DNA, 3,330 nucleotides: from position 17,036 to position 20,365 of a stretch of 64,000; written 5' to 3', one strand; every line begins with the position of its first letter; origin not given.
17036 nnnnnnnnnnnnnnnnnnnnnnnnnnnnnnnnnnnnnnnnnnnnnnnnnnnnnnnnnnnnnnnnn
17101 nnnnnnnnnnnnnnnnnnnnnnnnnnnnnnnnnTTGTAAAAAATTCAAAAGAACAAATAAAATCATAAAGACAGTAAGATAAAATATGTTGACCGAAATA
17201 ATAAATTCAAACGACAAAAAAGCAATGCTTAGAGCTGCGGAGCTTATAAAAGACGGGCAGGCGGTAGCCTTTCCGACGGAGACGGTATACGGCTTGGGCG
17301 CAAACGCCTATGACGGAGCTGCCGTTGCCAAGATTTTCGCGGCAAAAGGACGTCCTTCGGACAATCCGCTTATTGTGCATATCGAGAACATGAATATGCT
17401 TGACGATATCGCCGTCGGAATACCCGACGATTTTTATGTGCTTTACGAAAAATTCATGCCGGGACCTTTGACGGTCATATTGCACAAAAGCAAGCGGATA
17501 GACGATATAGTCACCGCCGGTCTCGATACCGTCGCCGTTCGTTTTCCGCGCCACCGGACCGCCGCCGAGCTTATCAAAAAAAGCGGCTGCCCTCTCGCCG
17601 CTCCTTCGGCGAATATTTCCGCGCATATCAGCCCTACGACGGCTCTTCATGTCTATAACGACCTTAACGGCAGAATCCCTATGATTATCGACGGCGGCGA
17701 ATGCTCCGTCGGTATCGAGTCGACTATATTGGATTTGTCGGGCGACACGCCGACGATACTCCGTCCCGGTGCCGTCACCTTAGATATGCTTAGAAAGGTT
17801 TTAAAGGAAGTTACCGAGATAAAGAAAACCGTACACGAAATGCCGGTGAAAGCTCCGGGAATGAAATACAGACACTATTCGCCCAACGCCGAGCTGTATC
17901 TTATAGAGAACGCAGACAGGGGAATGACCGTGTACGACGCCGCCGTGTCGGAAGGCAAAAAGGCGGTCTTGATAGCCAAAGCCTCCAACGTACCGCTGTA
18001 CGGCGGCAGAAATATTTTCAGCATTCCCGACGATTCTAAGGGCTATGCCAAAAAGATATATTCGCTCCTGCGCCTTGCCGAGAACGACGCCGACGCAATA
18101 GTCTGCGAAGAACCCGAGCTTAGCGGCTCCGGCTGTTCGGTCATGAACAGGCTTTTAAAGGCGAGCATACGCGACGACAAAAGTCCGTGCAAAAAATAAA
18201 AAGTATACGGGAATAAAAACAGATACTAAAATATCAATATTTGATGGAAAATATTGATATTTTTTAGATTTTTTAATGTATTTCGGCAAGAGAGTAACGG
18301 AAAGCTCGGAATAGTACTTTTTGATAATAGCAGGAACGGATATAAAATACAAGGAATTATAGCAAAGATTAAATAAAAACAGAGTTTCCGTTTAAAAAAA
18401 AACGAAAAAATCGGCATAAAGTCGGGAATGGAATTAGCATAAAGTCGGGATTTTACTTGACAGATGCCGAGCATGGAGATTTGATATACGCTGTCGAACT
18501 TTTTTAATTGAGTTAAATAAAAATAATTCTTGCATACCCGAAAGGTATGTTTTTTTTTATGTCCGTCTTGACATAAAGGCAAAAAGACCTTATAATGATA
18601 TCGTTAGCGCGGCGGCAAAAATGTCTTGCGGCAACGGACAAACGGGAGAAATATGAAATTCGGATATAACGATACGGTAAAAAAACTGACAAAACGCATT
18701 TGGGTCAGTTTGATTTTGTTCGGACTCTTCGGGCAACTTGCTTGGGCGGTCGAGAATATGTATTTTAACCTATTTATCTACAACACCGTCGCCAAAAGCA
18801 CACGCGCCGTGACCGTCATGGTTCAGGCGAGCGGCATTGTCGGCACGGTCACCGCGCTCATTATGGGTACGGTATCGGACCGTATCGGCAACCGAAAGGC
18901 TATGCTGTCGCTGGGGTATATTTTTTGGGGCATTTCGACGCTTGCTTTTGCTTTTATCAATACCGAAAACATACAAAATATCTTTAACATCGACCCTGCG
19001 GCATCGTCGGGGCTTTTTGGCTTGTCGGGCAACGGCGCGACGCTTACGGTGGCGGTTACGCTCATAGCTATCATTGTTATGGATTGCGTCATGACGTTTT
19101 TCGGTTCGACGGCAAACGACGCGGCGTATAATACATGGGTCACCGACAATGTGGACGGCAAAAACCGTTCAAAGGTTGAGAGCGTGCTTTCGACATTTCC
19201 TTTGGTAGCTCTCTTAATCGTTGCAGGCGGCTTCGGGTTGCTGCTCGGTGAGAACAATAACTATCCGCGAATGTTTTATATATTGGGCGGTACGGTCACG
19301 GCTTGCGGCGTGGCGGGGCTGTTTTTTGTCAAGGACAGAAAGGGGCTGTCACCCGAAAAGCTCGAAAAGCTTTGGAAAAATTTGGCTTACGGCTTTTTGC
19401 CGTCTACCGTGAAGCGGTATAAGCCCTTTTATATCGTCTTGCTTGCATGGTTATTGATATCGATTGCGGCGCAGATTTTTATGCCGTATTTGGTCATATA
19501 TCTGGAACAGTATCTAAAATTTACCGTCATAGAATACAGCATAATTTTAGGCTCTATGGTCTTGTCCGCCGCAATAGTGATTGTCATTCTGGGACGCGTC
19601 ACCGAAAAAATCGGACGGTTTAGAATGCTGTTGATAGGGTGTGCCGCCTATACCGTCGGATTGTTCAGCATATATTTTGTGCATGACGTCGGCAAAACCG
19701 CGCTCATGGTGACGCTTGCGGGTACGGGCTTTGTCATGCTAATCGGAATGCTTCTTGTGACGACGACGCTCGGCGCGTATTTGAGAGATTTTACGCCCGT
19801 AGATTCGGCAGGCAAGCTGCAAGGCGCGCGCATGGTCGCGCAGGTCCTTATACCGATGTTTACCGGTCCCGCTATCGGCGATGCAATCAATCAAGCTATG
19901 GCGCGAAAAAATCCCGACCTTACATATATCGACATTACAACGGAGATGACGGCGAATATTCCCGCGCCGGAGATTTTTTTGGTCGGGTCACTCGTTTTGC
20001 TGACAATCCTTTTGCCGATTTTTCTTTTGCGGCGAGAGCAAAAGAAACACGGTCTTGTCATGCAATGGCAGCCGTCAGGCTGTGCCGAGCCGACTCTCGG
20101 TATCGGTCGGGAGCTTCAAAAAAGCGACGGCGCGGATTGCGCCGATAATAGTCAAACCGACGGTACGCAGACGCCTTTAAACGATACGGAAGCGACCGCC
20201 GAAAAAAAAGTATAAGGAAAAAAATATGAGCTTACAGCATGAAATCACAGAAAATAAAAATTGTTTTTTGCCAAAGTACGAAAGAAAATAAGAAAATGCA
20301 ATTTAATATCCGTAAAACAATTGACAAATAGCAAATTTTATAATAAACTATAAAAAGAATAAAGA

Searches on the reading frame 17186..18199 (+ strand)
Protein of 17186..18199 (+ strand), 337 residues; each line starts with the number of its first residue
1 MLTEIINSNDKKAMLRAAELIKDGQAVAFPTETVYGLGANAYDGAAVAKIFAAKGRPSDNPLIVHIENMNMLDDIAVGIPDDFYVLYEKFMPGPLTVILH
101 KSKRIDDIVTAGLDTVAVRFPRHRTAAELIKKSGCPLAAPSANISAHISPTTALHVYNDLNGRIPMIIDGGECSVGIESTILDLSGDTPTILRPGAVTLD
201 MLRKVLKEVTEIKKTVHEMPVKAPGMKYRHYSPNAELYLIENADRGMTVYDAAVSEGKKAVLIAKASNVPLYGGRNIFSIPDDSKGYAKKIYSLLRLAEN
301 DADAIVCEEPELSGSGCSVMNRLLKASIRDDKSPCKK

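Call 9: search_protein_families(library=pfam, proteins=[window:17186-18199:+])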
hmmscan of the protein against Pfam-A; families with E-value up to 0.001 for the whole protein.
window:17186-18199:+ (337 aa): 2 families
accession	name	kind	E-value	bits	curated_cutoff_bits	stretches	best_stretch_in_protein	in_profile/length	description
PF01300.24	Sua5_yciO_yrdC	-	6.3e-57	192.4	25.1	1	19-195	1-178/178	Telomere recombination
PF03481.19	Sua5_C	-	7.9e-25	88.4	22.9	1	197-327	1-135/136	Threonylcarbamoyl-AMP synthase, C-terminal domain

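Call 46: find_encoding_contigs(protein=window:17186-18199:+, flank=3000, max_places=10)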
Protein window:17186-18199:+ (337 aa): no gene with exactly this product is on record in the collection.

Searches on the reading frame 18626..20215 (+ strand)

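Call 67: search_protein_families(library=pfam, max_evalue=0.00001, proteins=[window:18626-20215:+])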
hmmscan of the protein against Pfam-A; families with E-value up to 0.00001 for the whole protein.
window:18626-20215:+ (529 aa): 2 families
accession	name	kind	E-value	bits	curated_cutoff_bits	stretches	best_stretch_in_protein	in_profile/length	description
PF07690.21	MFS_1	-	3.8e-25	89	33.4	1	39-409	11-342/347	Major Facilitator Superfamily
PF13347.12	MFS_2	-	4e-09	35.9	27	0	140-377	95-334/427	MFS/sugar transport protein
